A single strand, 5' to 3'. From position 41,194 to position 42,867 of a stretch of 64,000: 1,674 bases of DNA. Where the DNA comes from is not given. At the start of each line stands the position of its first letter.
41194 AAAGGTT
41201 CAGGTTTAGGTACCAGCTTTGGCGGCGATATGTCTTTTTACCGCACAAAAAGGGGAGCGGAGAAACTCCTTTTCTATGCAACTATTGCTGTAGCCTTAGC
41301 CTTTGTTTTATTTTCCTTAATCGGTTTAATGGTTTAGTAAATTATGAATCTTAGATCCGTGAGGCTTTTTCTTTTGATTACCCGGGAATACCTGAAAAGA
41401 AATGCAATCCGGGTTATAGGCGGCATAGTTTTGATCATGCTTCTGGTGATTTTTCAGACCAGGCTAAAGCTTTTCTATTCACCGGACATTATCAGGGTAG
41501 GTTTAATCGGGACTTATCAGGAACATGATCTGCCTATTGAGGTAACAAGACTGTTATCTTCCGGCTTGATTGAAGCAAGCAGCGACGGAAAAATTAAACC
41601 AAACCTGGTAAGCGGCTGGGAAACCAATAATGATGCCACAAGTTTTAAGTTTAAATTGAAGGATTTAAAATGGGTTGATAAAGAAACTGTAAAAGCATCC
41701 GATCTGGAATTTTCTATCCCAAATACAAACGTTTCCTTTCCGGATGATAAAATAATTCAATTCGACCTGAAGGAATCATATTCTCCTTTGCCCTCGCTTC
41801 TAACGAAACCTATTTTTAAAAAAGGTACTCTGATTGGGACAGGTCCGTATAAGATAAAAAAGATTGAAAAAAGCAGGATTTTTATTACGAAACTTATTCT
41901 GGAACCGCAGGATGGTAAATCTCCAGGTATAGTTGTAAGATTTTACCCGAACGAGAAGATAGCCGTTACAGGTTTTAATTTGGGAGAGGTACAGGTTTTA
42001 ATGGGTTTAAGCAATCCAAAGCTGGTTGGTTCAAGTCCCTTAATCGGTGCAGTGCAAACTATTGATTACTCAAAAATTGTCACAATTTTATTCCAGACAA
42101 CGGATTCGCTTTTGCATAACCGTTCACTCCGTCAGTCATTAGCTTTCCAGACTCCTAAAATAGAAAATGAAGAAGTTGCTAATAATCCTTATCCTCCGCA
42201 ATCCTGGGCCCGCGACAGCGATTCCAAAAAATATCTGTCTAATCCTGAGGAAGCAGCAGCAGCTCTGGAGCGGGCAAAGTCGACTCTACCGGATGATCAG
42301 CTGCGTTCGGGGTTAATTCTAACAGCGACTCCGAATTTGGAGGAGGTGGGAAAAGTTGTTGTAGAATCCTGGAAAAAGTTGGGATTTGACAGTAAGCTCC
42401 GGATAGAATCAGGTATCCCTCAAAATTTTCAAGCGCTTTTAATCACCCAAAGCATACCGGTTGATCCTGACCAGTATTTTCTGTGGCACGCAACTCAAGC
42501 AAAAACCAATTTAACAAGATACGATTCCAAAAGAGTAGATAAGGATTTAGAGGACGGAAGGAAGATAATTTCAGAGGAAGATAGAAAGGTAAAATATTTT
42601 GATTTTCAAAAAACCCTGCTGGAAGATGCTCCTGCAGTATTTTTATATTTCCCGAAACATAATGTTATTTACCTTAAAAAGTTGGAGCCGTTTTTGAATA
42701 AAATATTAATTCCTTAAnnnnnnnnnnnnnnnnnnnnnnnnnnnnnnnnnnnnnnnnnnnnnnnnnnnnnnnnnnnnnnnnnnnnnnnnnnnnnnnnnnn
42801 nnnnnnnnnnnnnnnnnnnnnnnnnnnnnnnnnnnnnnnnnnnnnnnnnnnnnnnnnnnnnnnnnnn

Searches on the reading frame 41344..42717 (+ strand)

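Call 78: search_protein_families(library=pfam, proteins=[window:41344-42717:+], max_evalue=0.0001)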
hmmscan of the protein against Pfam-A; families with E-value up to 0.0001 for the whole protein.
window:41344-42717:+ (457 aa): 1 family
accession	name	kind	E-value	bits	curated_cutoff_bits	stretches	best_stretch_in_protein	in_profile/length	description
PF00496.27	SBP_bac_5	-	5.3e-22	78.9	32.4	1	83-381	1-358/368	Bacterial extracellular solute-binding proteins, family 5 Middle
